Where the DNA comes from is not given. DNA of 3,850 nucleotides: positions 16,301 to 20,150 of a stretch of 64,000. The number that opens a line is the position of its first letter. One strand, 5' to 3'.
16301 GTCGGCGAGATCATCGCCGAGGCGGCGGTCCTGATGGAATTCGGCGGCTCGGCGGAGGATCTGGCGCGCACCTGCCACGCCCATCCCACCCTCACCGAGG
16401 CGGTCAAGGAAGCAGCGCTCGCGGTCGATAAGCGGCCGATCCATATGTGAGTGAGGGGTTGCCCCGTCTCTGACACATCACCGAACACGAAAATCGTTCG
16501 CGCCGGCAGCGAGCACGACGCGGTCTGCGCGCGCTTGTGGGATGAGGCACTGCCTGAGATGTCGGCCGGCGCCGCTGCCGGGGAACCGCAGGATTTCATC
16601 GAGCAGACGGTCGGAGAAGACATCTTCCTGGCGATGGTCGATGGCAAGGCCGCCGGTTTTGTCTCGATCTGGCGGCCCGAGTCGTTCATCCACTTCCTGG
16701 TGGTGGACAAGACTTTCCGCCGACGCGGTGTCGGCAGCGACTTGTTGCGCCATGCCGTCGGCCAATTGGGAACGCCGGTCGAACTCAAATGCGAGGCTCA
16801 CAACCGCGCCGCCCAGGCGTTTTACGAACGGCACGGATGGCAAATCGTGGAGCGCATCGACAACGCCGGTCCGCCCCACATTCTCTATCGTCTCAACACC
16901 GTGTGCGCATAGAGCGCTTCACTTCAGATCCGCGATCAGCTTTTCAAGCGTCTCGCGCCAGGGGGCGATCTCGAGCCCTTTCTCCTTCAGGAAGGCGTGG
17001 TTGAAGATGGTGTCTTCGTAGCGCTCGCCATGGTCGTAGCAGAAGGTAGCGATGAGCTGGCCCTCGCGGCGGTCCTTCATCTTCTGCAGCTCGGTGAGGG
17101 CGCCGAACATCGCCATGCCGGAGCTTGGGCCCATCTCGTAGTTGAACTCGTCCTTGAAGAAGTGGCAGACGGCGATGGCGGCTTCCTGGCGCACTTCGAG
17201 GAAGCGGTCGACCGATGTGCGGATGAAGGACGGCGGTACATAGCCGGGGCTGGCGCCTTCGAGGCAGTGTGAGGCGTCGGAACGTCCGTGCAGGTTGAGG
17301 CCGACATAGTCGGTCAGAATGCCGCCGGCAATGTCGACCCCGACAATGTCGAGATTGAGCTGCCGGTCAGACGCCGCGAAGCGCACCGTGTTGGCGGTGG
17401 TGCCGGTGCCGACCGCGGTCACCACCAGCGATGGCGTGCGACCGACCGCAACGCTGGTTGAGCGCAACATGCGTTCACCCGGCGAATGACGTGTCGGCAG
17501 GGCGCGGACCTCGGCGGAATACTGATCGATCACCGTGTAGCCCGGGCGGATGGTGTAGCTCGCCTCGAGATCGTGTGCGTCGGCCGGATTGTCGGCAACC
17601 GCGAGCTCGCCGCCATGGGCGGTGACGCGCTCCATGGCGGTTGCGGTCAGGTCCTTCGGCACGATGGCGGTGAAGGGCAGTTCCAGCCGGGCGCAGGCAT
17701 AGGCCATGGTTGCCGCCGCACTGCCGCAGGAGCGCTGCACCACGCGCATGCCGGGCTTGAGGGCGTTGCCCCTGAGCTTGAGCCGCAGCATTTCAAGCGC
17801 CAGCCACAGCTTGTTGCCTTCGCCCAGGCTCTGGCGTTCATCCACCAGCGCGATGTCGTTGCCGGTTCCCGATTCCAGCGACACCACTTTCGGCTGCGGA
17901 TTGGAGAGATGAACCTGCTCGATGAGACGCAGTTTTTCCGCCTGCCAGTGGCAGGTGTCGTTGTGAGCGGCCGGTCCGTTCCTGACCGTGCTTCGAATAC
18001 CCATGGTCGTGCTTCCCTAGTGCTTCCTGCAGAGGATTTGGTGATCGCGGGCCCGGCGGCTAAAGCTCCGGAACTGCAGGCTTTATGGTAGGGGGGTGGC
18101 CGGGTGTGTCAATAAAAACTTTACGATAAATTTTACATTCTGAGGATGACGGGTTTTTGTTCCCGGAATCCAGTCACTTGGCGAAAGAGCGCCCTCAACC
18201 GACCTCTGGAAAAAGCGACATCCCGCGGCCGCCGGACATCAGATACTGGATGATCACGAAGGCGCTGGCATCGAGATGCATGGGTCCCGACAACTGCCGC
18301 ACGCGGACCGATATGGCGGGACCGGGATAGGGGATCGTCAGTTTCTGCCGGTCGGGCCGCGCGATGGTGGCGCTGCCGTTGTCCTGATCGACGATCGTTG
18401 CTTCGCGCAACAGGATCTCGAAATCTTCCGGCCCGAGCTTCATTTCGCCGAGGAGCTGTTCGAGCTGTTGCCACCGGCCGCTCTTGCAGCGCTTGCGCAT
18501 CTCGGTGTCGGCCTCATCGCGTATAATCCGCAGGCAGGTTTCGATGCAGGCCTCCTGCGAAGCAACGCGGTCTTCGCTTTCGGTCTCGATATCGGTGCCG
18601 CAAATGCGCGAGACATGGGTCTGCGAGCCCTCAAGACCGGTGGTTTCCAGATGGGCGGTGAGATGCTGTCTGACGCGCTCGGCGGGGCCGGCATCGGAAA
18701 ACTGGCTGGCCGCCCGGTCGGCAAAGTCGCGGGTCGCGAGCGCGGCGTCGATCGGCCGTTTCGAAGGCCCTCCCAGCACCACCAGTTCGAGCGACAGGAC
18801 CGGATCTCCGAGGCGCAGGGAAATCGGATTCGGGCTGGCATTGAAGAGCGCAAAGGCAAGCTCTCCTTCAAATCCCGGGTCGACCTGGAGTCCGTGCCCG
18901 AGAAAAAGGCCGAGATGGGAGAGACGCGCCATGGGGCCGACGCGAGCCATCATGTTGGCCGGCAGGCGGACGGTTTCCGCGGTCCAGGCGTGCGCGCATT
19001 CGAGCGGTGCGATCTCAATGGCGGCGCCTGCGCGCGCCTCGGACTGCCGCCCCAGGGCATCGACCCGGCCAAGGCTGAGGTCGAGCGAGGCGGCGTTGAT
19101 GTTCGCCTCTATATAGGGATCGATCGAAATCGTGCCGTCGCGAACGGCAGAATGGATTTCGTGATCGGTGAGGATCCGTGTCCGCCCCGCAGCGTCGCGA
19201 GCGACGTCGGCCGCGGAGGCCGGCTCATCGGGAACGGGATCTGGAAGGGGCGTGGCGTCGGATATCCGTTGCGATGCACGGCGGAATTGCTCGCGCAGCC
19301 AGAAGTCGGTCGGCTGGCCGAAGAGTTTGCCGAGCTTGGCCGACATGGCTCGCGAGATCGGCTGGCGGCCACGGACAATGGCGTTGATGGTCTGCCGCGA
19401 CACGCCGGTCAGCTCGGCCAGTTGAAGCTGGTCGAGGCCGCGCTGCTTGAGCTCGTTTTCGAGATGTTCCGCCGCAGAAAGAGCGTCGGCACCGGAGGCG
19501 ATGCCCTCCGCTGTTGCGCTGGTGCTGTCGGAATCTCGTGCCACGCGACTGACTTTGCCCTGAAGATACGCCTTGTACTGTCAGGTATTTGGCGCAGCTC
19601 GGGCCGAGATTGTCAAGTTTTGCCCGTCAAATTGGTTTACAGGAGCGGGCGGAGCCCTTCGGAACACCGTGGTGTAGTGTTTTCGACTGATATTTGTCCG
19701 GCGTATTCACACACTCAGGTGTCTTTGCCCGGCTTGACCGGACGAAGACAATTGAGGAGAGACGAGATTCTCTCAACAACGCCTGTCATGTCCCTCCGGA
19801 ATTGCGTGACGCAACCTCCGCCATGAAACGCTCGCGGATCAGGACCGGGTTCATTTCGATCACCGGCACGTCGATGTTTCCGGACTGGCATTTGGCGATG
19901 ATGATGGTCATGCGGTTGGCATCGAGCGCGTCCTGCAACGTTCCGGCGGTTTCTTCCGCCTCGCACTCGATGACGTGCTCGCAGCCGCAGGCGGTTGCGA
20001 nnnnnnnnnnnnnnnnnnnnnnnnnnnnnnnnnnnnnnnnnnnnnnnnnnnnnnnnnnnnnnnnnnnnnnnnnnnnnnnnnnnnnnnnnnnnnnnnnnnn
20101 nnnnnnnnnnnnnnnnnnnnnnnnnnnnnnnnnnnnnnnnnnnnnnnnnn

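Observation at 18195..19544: Undescribed architecture: HigA-type HTH fused to a catalytically degenerate dCTP-deaminase/dUTPase fold and an unknown domain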

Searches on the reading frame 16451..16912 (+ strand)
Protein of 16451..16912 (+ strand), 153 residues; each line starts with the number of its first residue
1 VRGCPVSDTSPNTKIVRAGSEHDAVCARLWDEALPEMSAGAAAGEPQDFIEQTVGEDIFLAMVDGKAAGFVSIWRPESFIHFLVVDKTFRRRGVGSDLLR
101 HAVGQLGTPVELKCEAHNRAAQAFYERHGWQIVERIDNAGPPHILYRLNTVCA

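Call 26: search_protein_families(library=ncbifam, proteins=[window:16451-16912:+], max_evalue=0.001)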
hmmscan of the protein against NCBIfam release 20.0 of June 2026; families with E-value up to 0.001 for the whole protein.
window:16451-16912:+ (153 aa): 5 families
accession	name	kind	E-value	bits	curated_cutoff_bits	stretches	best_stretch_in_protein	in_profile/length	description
TIGR01575.1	rimI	equivalog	1.8e-08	34.6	86.4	1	58-136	34-118/132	ribosomal protein S18-alanine N-acetyltransferase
NF007853.0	PRK10562.1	equivalog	4.9e-08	33.3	125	1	63-136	55-126/146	N-acetyltransferase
NF007338.0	PRK09831.1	equivalog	3.1e-07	30.6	146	1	57-135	57-129/150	GNAT family N-acetyltransferase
NF007807.0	PRK10514.1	equivalog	9.1e-06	25.7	134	1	76-148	69-142/147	acetyltransferase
NF002959.0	PRK03624.1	equivalog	5e-05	23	124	1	78-136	73-135/147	GNAT family acetyltransferase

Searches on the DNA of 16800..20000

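Call 89: search_rna_families(source=window, start=16800, end=20000, threshold=evalue, max_evalue=1)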
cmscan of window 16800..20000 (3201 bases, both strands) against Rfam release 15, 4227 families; matches with E-value up to 1: 0.
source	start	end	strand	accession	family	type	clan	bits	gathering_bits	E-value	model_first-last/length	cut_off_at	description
